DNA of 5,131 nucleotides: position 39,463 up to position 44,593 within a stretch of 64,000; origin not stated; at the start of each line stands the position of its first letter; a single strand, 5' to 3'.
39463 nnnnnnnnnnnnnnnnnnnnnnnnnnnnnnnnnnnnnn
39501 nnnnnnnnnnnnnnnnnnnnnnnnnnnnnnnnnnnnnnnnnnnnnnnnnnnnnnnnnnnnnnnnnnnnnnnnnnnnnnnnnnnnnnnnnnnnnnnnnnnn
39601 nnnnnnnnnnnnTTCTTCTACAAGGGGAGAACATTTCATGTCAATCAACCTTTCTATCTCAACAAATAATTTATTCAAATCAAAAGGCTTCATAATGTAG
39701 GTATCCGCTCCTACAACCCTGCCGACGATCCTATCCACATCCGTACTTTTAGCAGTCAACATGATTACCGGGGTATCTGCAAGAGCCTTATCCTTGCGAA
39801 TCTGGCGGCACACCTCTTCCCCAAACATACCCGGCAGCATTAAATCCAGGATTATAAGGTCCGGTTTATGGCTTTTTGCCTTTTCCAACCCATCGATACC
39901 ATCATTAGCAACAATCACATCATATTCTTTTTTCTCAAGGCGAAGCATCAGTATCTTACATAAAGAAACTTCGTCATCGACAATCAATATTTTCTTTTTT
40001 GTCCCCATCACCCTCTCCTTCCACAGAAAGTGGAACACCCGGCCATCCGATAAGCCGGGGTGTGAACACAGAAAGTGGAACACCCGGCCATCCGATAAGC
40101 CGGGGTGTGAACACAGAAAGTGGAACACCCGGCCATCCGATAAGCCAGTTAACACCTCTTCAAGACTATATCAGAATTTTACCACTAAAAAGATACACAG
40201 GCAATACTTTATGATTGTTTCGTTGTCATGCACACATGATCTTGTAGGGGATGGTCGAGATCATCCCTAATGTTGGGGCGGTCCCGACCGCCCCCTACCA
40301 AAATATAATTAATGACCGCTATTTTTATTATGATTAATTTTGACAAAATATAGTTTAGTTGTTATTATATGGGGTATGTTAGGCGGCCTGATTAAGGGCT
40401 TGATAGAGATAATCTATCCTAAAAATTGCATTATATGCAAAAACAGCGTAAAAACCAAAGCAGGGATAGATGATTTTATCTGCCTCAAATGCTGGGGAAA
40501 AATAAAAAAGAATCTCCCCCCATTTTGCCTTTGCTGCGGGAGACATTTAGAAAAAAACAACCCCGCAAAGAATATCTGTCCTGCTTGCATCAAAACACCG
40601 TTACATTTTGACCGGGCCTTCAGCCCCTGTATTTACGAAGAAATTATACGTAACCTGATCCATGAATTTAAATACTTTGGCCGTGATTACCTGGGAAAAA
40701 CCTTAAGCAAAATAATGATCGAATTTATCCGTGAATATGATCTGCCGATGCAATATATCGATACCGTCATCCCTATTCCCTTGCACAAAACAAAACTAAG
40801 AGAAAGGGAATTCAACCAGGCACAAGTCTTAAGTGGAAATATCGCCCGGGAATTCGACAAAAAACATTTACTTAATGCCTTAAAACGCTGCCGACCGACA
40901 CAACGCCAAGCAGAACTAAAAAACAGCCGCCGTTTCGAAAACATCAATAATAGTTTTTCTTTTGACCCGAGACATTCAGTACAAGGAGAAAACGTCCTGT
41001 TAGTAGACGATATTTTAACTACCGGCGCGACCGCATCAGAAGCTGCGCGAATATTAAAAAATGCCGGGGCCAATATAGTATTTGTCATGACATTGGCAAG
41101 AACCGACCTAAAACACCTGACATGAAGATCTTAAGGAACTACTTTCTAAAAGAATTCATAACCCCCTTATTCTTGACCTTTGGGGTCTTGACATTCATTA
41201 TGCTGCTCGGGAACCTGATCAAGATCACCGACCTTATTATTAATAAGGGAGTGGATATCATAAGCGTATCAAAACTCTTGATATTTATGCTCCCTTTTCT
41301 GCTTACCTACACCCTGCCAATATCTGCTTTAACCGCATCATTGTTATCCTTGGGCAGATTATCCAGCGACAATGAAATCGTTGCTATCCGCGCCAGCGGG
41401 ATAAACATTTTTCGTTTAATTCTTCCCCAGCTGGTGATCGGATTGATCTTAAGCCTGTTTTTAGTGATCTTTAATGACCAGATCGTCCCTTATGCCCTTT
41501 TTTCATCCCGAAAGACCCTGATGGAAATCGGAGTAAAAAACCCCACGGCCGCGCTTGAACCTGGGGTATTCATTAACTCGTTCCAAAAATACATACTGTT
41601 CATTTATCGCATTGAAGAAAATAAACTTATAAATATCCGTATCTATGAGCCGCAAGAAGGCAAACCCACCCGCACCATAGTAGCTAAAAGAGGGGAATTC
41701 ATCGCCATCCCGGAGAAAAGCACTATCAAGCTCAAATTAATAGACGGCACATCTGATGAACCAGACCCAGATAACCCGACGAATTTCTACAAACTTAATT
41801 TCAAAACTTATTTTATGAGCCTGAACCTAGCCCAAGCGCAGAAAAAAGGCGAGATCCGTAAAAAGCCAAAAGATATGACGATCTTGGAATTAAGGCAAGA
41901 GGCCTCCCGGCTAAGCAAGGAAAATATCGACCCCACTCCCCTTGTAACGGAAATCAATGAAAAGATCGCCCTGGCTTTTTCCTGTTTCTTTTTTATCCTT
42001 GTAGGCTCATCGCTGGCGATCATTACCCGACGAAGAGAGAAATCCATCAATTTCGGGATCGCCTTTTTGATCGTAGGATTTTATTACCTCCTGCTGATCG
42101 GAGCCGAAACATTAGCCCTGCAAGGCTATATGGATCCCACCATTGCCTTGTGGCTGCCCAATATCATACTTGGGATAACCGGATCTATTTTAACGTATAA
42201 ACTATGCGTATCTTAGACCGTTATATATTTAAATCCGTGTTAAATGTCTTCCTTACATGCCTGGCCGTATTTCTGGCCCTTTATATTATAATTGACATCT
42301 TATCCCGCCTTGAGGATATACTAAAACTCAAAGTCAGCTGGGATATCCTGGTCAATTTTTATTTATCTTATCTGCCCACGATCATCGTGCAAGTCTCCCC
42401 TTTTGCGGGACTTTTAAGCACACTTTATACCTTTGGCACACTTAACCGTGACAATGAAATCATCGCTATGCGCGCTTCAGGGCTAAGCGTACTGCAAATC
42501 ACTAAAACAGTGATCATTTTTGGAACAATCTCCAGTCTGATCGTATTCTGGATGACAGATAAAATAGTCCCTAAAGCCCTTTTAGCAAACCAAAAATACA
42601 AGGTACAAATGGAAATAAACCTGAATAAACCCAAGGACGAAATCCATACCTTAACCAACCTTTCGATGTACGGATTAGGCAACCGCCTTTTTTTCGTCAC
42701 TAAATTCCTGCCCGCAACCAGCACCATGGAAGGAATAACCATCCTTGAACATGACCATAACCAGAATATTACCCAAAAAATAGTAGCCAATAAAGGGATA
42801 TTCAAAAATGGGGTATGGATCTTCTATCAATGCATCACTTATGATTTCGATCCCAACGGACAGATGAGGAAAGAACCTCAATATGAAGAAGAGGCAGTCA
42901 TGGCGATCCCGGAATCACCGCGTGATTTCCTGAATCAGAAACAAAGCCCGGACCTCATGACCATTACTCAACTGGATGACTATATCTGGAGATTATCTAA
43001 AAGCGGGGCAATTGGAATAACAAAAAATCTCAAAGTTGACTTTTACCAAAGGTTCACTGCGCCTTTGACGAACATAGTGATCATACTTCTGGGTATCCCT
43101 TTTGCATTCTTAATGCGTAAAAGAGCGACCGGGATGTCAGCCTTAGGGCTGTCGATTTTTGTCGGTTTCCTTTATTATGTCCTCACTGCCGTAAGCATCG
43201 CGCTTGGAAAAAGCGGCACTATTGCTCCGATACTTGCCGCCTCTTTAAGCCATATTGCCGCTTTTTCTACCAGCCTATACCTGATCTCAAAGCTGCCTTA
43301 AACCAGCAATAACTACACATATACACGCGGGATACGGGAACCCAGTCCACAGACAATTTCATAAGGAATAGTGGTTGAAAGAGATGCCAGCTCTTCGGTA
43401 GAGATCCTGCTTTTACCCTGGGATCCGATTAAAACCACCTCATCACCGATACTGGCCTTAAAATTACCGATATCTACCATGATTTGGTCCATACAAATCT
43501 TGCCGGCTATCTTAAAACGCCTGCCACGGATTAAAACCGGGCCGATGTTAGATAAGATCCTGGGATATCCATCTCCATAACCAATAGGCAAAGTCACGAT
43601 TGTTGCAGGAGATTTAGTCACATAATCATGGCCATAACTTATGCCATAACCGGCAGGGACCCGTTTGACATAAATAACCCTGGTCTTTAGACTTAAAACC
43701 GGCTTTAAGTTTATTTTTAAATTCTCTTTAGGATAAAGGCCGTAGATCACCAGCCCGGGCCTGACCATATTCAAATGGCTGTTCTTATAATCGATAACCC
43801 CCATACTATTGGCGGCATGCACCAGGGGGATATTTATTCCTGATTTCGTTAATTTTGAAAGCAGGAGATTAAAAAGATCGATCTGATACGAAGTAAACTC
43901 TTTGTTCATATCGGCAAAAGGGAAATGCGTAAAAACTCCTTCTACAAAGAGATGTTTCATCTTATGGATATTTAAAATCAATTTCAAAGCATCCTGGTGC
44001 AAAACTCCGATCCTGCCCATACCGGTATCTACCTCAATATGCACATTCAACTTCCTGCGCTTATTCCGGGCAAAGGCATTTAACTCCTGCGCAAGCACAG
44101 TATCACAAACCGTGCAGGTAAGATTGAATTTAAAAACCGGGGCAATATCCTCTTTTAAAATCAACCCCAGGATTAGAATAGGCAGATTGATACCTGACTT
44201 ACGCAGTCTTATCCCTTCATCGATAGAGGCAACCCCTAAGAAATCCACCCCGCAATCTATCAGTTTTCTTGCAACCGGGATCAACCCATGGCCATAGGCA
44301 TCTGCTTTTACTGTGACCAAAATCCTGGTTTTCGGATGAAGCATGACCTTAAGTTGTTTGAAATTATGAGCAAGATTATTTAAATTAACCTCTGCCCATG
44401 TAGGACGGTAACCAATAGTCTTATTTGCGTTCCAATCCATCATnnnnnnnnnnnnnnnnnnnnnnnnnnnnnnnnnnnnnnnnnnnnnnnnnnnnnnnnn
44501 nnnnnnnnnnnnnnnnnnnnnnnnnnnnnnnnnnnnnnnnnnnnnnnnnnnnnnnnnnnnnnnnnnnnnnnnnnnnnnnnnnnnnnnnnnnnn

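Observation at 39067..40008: Response-regulator receiver fused to orotate phosphoribosyltransferase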

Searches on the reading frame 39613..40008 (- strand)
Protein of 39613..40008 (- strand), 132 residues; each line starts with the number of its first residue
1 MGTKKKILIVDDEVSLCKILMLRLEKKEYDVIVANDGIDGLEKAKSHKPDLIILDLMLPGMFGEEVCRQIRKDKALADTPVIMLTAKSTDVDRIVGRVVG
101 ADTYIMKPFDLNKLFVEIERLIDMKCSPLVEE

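Call 53: find_homologous_proteins(query=window:39613-40008:-, max_evalue=1e-10)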
Query seq(132 aa) (132 aa): 7636 proteins with E <= 1e-10 among 8000 candidates; the best 120 are listed.
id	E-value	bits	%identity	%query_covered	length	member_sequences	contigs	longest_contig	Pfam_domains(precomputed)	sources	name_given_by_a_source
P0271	1.0e-36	144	62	89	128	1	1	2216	PF23198.2,PF00072.31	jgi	jgi:DNA-binding response OmpR family regulator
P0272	2.7e-36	142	61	89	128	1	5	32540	PF00072.31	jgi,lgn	-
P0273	2.7e-36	142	61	90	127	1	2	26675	PF00072.31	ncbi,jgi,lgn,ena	-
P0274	6.0e-36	141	58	92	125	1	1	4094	PF00072.31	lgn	-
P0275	1.6e-35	140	56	90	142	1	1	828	PF00072.31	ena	-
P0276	6.3e-35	138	57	94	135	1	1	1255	PF00072.31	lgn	-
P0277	1.0e-34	137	54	92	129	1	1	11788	PF00072.31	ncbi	-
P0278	3.3e-34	136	56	90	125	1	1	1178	PF23198.2,PF00072.31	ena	-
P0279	4.4e-34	135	54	94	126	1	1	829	PF00072.31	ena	-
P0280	5.3e-34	135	59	89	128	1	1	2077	PF00072.31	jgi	jgi:DNA-binding response OmpR family regulator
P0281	1.3e-33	134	58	92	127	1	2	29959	PF00072.31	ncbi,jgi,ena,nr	ncbi:MAG: response regulator [Candidatus Omnitrophica bacterium]|jgi:DNA-binding response OmpR famil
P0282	8.5e-33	131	57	92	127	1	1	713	PF00072.31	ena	-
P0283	1.4e-32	130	57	95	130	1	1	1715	PF00072.31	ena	-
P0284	1.7e-32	130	51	90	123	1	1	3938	PF23198.2,PF00072.31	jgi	-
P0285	1.8e-32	130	55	90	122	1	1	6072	PF00072.31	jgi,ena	-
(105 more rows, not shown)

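Call 54: find_encoding_contigs(protein=P0272, flank=5000, max_places=2)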
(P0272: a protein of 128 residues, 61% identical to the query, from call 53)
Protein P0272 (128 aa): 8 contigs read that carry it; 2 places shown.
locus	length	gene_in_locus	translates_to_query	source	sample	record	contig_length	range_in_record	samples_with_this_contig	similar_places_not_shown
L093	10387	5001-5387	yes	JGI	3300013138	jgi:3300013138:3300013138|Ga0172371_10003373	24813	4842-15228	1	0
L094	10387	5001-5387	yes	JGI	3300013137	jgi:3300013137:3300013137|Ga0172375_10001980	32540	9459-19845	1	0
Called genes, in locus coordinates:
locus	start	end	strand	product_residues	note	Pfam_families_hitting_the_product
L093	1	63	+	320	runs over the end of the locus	PF05170:AsmA (weak), PF05359:DUF748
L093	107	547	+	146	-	PF09055:Sod_Ni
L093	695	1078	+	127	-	PF00072:Response_reg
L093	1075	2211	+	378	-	PF00989:PAS, PF13188:PAS_8 (faint), PF13426:PAS_9, PF00512:HisKA, PF02518:HATPase_c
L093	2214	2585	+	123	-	PF00072:Response_reg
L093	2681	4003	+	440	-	-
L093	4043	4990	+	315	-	PF05170:AsmA (weak), PF05359:DUF748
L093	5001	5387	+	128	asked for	PF00072:Response_reg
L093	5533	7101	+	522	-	PF02321:OEP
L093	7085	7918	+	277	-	PF25973:BSH_CzcB, PF25954:Beta-barrel_RND_2 (weak), PF25990:Beta-barrel_YknX, PF26002:Beta-barrel_AprE (weak)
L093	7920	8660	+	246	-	PF00005:ABC_tran, PF13304:AAA_21 (faint)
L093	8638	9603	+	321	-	PF00005:ABC_tran, PF13304:AAA_21 (faint)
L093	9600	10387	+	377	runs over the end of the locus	PF12679:ABC2_membrane_2, PF12698:ABC2_membrane_3, PF01061:ABC2_membrane, PF12730:ABC2_membrane_4 (weak)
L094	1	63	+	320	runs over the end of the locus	PF05170:AsmA (weak), PF05359:DUF748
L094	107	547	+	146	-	PF09055:Sod_Ni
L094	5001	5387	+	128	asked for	PF00072:Response_reg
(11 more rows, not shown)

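Call 55: find_encoding_contigs(protein=P0273, flank=5000, max_places=2)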
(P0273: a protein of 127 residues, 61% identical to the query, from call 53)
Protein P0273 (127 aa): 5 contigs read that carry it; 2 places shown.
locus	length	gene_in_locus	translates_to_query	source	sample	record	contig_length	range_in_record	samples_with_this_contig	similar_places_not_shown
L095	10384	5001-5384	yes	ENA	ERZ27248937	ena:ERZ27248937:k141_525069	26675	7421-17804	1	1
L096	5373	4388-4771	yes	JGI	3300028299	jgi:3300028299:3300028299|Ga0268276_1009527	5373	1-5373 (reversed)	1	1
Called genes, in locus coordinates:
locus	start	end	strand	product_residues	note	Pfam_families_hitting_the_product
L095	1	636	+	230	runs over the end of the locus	PF11769:DUF3313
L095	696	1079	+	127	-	PF00072:Response_reg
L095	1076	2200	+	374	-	PF00989:PAS, PF13188:PAS_8 (weak), PF13426:PAS_9, PF00512:HisKA, PF02518:HATPase_c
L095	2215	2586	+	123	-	PF00072:Response_reg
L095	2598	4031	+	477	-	-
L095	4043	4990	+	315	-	PF05170:AsmA (weak), PF05359:DUF748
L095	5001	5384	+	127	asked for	PF00072:Response_reg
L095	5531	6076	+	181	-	PF04542:Sigma70_r2, PF08281:Sigma70_r4_2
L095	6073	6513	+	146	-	PF13490:zf-HC2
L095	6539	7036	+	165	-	-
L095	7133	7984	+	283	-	-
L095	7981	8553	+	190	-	PF20125:DUF6515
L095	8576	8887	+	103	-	-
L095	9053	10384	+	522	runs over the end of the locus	PF02321:OEP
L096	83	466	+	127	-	PF00072:Response_reg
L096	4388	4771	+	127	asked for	PF00072:Response_reg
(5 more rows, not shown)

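Call 56: find_encoding_contigs(protein=P0281, flank=5000, max_places=2)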
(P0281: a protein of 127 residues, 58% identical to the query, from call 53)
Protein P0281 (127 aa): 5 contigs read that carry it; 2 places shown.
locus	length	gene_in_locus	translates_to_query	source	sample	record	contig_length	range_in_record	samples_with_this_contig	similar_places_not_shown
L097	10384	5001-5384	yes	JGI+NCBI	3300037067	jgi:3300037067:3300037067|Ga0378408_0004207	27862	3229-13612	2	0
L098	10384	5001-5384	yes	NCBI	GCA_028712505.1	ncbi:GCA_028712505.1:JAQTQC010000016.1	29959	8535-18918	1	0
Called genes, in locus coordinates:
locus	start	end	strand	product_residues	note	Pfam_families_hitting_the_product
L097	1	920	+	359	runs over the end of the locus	PF00871:Acetate_kinase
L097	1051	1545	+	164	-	-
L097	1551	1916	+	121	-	-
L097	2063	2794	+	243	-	PF11769:DUF3313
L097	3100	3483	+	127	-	PF00072:Response_reg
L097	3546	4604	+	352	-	PF00989:PAS, PF13426:PAS_9, PF00512:HisKA, PF02518:HATPase_c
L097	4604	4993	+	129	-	PF00072:Response_reg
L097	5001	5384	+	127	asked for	PF00072:Response_reg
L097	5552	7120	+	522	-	PF02321:OEP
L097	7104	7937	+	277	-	PF25917:BSH_RND (faint), PF25973:BSH_CzcB, PF25954:Beta-barrel_RND_2 (weak), PF25990:Beta-barrel_YknX, PF26002:Beta-barrel_AprE (weak)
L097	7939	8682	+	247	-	PF00005:ABC_tran, PF13304:AAA_21 (faint)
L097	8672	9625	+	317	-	PF13476:AAA_23 (weak), PF00005:ABC_tran, PF13304:AAA_21 (faint)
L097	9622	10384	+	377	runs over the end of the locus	PF12679:ABC2_membrane_2, PF12698:ABC2_membrane_3, PF01061:ABC2_membrane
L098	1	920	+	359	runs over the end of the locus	PF00871:Acetate_kinase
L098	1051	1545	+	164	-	-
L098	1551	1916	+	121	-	-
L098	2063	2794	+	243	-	PF11769:DUF3313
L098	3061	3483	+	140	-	PF00072:Response_reg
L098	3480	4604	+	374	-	PF00989:PAS, PF13426:PAS_9, PF00512:HisKA, PF02518:HATPase_c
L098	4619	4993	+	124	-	PF00072:Response_reg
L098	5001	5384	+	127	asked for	PF00072:Response_reg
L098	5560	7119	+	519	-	PF02321:OEP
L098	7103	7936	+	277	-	PF25917:BSH_RND (faint), PF25973:BSH_CzcB, PF25954:Beta-barrel_RND_2 (weak), PF25990:Beta-barrel_YknX, PF26002:Beta-barrel_AprE (weak)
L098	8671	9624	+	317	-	PF13476:AAA_23 (weak), PF00005:ABC_tran, PF13304:AAA_21 (faint)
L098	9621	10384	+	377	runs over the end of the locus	PF12679:ABC2_membrane_2, PF12698:ABC2_membrane_3, PF01061:ABC2_membrane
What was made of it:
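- They sit three to a cluster around one small PAS histidine kinase (L093-L098, calls 53-56).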

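Call 72: find_encoding_contigs(protein=P0283, flank=5000, max_places=3)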
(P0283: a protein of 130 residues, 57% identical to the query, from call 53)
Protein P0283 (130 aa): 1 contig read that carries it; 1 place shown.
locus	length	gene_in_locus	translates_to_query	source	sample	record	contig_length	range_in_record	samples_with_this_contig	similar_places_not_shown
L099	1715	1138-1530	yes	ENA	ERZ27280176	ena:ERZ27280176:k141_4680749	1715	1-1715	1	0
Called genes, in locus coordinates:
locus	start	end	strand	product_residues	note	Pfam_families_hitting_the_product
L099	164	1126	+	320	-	PF00072:Response_reg, PF00990:GGDEF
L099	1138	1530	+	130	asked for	PF00072:Response_reg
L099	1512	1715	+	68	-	?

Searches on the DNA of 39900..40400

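Call 76: search_rna_families(source=window, start=39900, end=40400, threshold=evalue, max_evalue=1)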
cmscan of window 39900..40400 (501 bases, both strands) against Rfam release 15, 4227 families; matches with E-value up to 1: 0.
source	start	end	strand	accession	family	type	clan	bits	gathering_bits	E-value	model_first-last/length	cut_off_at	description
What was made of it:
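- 40022..40146 (-): Perfect 45-bp tandem repeat, 2.8 copies, inside a leader of about 165 nt that only this genome has. No Rfam match (call 76).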

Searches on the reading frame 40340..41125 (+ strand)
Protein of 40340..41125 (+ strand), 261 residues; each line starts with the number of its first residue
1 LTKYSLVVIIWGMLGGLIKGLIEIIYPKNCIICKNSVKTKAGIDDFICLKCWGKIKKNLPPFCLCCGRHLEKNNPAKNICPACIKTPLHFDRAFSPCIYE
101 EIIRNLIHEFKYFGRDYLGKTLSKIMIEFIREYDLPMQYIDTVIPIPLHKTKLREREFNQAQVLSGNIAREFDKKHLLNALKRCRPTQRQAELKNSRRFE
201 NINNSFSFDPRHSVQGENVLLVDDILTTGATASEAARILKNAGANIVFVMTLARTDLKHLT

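Call 3: search_protein_families(library=pfam, proteins=[window:40340-41125:+], max_evalue=0.01)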
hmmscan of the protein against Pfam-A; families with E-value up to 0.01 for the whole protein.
window:40340-41125:+ (261 aa): 3 families
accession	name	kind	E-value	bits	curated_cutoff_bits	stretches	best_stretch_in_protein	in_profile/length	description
PF18912.6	DZR_2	-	1.6e-09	37.9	27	1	21-83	1-55/56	Double zinc ribbon domain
PF00156.33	Pribosyltran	-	1.8e-08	34.3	26.3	1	191-253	60-124/158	Phosphoribosyl transferase domain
PF14681.12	UPRTase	-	1.7e-05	24.8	27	1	177-253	80-160/206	Uracil phosphoribosyltransferase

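Call 4: search_protein_families(library=ncbifam, proteins=[window:40340-41125:+], max_evalue=0.01)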
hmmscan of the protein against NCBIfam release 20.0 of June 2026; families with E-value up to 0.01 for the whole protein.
window:40340-41125:+ (261 aa): 34 families (the best 25 are shown)
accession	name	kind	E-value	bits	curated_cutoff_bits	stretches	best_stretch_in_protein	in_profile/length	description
NF008616.0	PRK11595.1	equivalog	1.4e-33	116.2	304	1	28-255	6-226/227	DNA utilization protein GntX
TIGR00201.1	comF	subfamily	6.8e-31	107.7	233.55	1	63-254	1-190/190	ComF family protein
TIGR01251.1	ribP_PPkin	subfamily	3e-09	36.2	113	1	200-251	194-245/309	ribose-phosphate diphosphokinase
NF002095.0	PRK00934.1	equivalog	9.3e-09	34.8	296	1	202-251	201-240/287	ribose-phosphate diphosphokinase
TIGR01367.1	pyrE_Therm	equivalog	6.9e-07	29.1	150.25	1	215-253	104-142/187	orotate phosphoribosyltransferase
TIGR00336.1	pyrE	equivalog_domain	3.4e-06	26.9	106.8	1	214-251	106-143/173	orotate phosphoribosyltransferase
NF002620.0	PRK02277.1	subfamily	4.9e-06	26.4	115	1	202-253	128-178/201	orotate phosphoribosyltransferase-like protein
NF002636.0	PRK02304.1-5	equivalog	4.9e-06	26.2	125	1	215-253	116-154/176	adenine phosphoribosyltransferase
NF002320.0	PRK01259.1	subfamily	5.6e-06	26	297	1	213-250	211-248/316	ribose-phosphate diphosphokinase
NF006605.0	PRK09162.1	equivalog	5.9e-06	25.8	181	1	206-254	88-136/183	hypoxanthine-guanine phosphoribosyltransferase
NF002686.0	PRK02458.1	equivalog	6.5e-06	25.8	506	1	213-249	215-251/323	ribose-phosphate diphosphokinase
NF005299.0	PRK06827.1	subfamily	1e-05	24.4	327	1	213-251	262-300/383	phosphoribosylpyrophosphate synthetase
NF002634.0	PRK02304.1-3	equivalog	1.1e-05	25.2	170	1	215-250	117-152/182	adenine phosphoribosyltransferase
TIGR01203.1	HGPRTase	equivalog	1.8e-05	24.6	150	1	209-253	78-122/167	hypoxanthine phosphoribosyltransferase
NF005592.0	PRK07322.1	subfamily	2.8e-05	23.5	143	1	212-252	116-156/180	adenine phosphoribosyltransferase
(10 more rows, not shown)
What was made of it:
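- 40340..41125 (+): Divergent ComF-like gene (double zinc ribbon plus PRT fold). An ancestral neighbour and not specific to the fusion. Its true start is probably downstream of 40340. Calls 3 and 4.
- Checked: It carries DZR_2 plus Pribosyltran, and scores 108 bits on TIGR00201 comF, which is below that model's cut-off (calls 3, 4).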

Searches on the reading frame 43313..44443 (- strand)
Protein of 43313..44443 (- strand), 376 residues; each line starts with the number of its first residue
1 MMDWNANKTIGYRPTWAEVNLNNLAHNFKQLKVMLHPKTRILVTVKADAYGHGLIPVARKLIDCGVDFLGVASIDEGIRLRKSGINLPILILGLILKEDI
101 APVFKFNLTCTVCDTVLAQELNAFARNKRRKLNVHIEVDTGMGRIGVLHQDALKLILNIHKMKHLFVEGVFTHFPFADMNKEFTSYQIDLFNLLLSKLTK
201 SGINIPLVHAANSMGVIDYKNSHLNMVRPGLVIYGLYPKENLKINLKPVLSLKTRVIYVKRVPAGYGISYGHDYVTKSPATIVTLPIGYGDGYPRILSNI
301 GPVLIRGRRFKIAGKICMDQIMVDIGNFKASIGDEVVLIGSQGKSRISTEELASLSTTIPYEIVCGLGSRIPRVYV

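Call 44: search_protein_families(library=pfam, proteins=[window:43313-44443:-], max_evalue=0.00001)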
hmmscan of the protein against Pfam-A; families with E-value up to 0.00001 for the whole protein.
window:43313-44443:- (376 aa): 2 families
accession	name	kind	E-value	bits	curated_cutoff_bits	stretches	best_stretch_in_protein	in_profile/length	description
PF01168.26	Ala_racemase_N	-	6.2e-68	229.2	24.1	1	19-238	1-220/220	Alanine racemase, N-terminal domain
PF00842.27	Ala_racemase_C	-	7.3e-47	158.6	25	1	249-375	1-127/127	Alanine racemase, C-terminal domain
